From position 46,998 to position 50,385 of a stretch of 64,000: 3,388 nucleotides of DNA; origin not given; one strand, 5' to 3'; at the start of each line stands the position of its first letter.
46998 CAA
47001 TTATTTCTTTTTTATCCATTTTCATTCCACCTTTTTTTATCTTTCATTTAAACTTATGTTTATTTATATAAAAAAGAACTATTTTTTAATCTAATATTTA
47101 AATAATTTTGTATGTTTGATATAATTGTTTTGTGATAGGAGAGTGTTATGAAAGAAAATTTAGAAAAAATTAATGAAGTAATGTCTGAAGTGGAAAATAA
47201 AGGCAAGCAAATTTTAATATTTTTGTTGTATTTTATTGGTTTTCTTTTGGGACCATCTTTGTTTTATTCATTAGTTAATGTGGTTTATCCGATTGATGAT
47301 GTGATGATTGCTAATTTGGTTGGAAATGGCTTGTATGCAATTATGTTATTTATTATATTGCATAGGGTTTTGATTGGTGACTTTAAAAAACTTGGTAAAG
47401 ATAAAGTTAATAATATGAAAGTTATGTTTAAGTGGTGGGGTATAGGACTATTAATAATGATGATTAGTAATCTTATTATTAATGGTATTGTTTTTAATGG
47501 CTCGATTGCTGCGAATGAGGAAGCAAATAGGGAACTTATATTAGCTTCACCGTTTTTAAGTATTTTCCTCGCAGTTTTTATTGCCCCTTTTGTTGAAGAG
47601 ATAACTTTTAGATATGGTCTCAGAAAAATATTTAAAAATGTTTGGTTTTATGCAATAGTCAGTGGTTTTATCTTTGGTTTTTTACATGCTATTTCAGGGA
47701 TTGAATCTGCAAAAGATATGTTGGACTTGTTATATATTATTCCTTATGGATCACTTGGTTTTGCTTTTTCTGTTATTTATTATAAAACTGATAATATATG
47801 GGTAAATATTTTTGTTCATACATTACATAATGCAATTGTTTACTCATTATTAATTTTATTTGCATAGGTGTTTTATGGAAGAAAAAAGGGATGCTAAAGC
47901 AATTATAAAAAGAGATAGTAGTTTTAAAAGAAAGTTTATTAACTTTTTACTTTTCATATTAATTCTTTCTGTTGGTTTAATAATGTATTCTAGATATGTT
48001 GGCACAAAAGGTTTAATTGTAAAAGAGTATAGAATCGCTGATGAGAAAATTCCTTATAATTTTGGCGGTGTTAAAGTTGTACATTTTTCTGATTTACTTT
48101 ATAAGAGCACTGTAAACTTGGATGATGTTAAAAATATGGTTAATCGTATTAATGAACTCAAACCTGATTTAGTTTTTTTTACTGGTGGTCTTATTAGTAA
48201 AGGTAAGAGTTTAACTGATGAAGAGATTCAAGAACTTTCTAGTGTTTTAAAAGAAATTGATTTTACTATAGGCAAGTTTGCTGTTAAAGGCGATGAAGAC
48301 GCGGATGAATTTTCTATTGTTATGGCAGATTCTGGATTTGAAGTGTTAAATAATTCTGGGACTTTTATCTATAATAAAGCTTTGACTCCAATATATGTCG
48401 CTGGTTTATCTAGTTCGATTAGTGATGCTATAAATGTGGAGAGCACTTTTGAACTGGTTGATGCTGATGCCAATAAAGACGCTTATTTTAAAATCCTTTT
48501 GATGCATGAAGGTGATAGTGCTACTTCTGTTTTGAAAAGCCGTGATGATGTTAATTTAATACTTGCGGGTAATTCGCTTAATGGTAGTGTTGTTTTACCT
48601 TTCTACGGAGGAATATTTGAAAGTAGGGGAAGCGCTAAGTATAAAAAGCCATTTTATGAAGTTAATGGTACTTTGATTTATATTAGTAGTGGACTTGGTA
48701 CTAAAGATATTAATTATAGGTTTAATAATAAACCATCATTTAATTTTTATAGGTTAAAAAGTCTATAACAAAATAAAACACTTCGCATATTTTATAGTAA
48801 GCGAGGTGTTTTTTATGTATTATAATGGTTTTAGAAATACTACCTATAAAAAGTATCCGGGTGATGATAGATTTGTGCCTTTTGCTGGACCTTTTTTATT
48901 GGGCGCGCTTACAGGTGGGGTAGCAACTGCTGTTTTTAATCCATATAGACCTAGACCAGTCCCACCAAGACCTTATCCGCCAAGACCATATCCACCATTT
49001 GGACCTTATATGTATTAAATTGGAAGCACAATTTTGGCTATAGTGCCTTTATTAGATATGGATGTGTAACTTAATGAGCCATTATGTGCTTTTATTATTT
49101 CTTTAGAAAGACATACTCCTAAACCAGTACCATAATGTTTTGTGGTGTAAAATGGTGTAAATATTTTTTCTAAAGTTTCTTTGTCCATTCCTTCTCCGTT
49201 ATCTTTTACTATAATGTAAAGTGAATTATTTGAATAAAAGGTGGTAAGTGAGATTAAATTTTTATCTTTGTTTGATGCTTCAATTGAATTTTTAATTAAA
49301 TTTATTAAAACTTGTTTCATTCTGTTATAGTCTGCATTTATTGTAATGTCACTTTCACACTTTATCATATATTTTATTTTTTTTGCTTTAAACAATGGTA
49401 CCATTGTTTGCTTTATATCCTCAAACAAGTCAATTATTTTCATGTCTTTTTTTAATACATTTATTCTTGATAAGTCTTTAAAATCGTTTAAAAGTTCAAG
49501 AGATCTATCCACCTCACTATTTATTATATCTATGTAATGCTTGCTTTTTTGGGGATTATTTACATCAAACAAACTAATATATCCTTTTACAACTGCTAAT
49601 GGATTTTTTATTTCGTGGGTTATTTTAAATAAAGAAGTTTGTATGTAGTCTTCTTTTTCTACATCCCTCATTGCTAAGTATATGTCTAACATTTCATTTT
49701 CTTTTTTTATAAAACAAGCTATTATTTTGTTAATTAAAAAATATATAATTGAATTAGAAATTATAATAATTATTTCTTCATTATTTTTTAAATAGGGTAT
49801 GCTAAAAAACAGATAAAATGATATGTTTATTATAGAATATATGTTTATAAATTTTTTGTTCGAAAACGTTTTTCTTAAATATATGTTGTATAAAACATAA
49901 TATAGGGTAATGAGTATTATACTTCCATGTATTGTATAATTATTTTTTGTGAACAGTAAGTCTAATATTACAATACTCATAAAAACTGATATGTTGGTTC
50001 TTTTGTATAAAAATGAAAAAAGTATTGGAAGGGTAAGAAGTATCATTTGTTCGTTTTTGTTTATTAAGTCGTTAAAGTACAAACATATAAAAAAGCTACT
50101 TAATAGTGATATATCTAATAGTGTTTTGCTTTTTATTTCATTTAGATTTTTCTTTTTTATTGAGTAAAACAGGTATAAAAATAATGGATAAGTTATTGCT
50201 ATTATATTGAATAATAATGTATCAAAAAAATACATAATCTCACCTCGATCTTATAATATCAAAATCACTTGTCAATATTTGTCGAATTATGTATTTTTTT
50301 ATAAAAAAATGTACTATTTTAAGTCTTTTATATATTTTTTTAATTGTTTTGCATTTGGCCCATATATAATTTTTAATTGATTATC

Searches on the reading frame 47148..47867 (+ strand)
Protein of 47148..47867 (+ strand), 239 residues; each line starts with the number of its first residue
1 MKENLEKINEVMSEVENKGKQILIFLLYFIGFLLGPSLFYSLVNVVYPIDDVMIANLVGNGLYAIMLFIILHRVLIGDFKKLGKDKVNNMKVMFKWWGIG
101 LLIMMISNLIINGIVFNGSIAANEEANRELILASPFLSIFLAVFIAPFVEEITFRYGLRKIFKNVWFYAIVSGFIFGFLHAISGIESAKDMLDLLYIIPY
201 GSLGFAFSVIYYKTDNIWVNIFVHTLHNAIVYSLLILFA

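Call 56: search_protein_families(library=pfam, proteins=[window:47148-47867:+], max_evalue=0.00001)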
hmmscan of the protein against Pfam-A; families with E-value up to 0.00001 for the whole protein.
window:47148-47867:+ (239 aa): 1 family
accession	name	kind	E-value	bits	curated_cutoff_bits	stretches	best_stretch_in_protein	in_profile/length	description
PF02517.21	Rce1-like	-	2e-17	63.7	22.4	1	134-230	3-93/93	Type II CAAX prenyl endopeptidase Rce1-like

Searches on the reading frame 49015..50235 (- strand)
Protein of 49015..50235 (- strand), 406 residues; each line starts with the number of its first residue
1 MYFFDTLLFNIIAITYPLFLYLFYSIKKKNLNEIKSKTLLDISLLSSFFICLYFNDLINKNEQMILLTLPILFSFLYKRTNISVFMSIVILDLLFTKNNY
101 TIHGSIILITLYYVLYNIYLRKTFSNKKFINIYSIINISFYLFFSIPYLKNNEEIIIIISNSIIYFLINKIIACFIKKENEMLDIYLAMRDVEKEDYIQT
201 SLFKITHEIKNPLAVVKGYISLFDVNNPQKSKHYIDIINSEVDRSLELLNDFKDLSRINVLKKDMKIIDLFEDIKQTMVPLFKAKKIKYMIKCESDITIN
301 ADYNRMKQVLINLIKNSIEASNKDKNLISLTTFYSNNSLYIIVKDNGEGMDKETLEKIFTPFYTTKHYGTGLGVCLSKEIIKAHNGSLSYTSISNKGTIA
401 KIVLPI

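Call 56: search_protein_families(library=pfam, proteins=[window:49015-50235:-], max_evalue=0.00001)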
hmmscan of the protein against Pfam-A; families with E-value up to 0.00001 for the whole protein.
window:49015-50235:- (406 aa): 3 families
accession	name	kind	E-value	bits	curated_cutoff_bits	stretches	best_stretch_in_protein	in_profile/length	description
PF02518.31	HATPase_c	-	2.5e-22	79.9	26.4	1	302-405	2-108/111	Histidine kinase-, DNA gyrase B-, and HSP90-like ATPase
PF00512.31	HisKA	-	3.4e-12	46.6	26.9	1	205-259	9-64/66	His Kinase A (phospho-acceptor) domain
PF13589.12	HATPase_c_3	-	1.9e-06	28.4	25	1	306-368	3-62/137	Histidine kinase-, DNA gyrase B-, and HSP90-like ATPase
